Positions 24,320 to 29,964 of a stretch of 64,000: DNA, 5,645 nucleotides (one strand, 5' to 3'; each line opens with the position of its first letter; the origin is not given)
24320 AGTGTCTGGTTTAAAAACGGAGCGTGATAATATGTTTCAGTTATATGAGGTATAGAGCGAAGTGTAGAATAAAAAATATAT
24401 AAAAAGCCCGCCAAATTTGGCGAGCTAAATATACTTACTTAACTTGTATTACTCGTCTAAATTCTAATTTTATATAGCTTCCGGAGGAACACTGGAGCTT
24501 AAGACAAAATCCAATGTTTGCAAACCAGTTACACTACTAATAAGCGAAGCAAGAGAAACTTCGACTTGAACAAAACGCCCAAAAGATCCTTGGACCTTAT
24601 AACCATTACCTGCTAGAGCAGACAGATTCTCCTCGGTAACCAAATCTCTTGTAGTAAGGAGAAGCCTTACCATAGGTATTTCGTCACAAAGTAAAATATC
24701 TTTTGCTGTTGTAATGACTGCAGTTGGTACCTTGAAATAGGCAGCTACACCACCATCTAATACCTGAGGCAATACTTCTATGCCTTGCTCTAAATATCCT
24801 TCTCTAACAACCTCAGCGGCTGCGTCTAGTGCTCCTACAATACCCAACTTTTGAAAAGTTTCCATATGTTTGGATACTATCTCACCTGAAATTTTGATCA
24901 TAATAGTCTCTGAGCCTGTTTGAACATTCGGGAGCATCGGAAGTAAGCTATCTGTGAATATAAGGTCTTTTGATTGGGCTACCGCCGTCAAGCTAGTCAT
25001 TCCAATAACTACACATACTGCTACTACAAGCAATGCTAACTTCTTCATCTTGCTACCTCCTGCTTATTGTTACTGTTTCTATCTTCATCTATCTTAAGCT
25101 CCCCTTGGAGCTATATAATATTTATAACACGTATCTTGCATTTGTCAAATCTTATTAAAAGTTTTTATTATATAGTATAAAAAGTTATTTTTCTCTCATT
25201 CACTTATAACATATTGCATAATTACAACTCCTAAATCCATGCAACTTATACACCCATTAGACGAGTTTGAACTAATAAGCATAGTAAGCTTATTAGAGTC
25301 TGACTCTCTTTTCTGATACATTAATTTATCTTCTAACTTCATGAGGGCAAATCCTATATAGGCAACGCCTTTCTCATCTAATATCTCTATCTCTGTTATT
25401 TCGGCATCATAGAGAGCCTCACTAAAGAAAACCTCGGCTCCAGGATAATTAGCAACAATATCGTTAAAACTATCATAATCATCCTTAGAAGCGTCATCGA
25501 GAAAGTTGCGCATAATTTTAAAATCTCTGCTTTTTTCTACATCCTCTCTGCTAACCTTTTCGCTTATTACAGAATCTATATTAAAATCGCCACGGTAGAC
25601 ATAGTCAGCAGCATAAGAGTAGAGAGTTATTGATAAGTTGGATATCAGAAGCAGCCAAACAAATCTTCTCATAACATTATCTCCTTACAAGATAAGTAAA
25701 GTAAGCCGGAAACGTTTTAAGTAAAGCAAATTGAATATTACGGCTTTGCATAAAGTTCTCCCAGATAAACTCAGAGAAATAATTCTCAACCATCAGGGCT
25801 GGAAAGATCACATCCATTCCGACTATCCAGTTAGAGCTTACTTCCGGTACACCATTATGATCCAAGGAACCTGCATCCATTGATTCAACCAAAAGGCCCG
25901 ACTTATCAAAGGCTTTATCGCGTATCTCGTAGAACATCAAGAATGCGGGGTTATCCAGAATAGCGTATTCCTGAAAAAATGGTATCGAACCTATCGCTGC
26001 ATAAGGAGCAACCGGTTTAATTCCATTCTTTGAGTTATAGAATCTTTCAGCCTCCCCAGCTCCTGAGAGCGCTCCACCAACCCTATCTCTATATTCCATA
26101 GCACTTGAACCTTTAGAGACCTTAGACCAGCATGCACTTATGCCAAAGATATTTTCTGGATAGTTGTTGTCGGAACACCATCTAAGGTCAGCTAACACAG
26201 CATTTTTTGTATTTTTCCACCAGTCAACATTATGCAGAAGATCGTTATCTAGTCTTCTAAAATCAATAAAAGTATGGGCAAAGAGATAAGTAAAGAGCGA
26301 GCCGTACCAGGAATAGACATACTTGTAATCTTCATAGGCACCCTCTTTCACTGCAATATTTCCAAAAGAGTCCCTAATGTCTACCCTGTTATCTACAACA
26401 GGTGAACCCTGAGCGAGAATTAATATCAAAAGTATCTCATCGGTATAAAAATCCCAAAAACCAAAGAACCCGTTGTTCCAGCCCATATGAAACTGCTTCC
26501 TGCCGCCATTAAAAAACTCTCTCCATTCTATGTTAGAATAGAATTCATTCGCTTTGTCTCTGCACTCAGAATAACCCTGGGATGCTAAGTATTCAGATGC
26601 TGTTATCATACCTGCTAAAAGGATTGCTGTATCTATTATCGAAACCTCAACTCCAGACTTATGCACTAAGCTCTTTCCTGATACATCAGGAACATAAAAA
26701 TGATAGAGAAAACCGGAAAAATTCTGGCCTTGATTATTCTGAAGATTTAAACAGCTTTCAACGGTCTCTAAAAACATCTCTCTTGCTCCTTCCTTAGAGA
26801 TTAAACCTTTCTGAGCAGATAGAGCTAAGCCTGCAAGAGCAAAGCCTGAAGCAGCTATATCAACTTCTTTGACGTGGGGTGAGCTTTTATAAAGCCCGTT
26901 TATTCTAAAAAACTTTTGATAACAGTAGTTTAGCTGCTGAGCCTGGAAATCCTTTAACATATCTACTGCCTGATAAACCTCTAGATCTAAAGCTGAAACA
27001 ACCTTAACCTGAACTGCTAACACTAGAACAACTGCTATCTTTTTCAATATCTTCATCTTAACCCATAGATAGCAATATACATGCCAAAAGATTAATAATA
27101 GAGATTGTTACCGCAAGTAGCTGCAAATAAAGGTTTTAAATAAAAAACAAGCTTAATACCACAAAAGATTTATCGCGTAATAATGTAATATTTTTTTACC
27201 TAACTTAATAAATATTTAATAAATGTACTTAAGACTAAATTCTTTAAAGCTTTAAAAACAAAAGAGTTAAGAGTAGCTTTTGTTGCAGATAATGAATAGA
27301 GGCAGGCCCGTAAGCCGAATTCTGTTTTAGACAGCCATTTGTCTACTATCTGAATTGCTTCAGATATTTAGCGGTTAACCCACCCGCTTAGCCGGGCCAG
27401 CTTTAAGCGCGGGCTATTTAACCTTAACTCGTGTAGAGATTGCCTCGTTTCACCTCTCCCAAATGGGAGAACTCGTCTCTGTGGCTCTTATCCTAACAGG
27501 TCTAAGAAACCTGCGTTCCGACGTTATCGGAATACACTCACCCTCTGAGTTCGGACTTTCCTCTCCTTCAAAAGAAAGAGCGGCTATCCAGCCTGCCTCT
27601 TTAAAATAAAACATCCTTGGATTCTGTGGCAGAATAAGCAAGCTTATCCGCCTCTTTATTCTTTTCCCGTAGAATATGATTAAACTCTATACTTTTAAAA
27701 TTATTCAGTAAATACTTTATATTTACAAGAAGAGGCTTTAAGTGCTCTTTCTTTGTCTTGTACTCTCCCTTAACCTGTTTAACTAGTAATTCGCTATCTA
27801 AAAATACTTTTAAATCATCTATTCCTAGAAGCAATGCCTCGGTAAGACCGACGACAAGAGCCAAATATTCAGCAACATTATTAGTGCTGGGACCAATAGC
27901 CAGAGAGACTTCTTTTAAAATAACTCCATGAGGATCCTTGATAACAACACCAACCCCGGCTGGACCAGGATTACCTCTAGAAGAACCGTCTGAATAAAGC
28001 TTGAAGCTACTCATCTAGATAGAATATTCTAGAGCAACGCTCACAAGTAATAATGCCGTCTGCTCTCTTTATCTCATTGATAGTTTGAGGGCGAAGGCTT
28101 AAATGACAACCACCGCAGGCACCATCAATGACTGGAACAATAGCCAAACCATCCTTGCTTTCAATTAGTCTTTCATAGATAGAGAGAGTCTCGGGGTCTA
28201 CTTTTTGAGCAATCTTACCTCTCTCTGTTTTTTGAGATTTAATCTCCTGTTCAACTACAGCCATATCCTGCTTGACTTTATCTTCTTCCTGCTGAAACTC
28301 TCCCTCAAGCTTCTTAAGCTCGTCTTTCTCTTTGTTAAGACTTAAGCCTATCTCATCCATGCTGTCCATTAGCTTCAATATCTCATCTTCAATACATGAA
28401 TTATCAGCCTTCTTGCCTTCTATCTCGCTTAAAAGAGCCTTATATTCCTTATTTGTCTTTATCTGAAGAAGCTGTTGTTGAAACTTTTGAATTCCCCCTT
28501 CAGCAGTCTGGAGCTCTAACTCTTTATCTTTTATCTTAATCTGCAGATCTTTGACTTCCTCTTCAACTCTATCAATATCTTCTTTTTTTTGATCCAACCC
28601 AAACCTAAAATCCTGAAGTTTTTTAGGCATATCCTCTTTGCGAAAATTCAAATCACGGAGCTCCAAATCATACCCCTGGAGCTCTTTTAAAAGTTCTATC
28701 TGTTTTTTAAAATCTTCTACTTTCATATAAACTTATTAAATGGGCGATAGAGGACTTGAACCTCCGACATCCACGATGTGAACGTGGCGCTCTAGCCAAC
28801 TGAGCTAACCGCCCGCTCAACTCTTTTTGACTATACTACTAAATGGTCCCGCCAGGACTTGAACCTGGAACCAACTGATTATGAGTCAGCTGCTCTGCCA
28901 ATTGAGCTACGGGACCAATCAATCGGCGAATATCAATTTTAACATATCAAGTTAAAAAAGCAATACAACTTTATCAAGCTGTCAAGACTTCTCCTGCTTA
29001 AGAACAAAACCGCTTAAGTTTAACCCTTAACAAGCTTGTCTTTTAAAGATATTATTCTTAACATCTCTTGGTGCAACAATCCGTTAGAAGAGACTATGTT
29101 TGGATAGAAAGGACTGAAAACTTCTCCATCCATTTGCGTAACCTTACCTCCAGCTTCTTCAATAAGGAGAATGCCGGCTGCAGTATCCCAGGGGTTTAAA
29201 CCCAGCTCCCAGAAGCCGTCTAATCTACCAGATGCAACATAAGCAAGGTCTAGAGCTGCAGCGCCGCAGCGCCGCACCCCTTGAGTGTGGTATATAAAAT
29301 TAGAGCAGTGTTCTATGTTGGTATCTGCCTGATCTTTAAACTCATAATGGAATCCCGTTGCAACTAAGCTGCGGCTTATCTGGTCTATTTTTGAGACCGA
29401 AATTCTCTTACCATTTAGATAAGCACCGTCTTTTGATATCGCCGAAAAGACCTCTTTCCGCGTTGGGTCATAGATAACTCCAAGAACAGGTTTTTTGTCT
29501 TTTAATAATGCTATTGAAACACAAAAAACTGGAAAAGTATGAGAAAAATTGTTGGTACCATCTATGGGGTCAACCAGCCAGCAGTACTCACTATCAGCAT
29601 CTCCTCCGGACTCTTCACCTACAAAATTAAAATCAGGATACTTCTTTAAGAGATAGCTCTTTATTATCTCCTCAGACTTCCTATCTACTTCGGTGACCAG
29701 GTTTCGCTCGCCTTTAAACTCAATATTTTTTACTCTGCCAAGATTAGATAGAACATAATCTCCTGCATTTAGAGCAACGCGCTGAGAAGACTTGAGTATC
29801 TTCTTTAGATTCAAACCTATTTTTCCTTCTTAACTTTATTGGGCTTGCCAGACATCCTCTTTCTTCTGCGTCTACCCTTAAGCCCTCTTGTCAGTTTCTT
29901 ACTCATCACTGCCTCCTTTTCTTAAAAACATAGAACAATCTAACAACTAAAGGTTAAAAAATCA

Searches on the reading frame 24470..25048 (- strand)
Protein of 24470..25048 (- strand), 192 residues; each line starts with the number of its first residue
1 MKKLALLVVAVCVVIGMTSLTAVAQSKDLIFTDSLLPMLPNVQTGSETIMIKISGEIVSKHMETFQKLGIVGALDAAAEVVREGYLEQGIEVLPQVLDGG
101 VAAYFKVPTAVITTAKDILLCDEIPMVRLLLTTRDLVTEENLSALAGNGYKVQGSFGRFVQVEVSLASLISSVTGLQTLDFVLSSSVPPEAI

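Call 19: search_protein_families(library=pfam, proteins=[window:24470-25048:-], max_evalue=0.01)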
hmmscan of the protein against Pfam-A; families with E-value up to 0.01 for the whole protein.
window:24470-25048:- (192 aa): 0 families

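Call 104: search_protein_families(library=pfam, proteins=[window:24470-25048:-], max_evalue=0.01)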
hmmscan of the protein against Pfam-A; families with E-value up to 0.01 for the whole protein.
window:24470-25048:- (192 aa): 0 families

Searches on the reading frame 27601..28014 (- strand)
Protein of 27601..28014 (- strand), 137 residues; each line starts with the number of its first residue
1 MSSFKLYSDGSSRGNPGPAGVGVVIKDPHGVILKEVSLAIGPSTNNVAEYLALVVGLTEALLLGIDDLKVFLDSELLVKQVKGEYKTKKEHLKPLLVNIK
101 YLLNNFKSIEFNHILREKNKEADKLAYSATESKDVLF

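Call 19: search_protein_families(library=pfam, proteins=[window:27601-28014:-], max_evalue=0.01)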
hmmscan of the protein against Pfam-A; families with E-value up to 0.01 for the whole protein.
window:27601-28014:- (137 aa): 2 families
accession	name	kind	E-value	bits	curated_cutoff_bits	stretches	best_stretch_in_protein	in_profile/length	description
PF13456.12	RVT_3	-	3.1e-27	95.4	21.6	1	8-128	2-122/123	Reverse transcriptase-like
PF00075.30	RNase_H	-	9.9e-11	42.4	25.8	1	4-129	4-139/141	RNase H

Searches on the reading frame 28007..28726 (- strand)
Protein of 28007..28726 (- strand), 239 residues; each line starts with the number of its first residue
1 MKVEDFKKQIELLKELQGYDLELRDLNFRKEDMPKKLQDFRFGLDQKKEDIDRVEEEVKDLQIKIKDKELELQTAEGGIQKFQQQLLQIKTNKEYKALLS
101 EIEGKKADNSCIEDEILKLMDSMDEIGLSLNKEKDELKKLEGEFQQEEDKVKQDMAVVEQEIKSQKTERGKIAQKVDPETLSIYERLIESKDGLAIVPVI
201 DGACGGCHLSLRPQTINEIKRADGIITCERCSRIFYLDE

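Call 19: search_protein_families(library=pfam, proteins=[window:28007-28726:-], max_evalue=0.01)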
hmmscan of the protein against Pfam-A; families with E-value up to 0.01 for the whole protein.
window:28007-28726:- (239 aa): 4 families
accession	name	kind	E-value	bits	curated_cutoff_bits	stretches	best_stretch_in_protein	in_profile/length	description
PF24481.2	CT398_CC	-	7.9e-14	52.3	27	1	16-190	1-178/180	CT398-like coiled coil hairpin domain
PF02591.20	Zn_ribbon_9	-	9.5e-13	48.5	29.1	1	203-234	1-32/33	C4-type zinc ribbon domain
PF19220.6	Rod_CreS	-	0.0001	21.9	100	1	16-177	57-209/359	Crescentin, rod domain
PF25450.1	Rab11-FIP3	-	0.0048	17.6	31.9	0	81-149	58-124/125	Rab11-FIP3-like domain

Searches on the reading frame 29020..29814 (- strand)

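Call 19: search_protein_families(library=pfam, proteins=[window:29020-29814:-], max_evalue=0.01)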
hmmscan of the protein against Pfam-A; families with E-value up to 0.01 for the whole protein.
window:29020-29814:- (264 aa): 1 family
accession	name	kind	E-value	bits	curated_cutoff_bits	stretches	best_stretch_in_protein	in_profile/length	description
PF00459.30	Inositol_P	-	2.9e-70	237.3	27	1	3-250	2-261/271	Inositol monophosphatase family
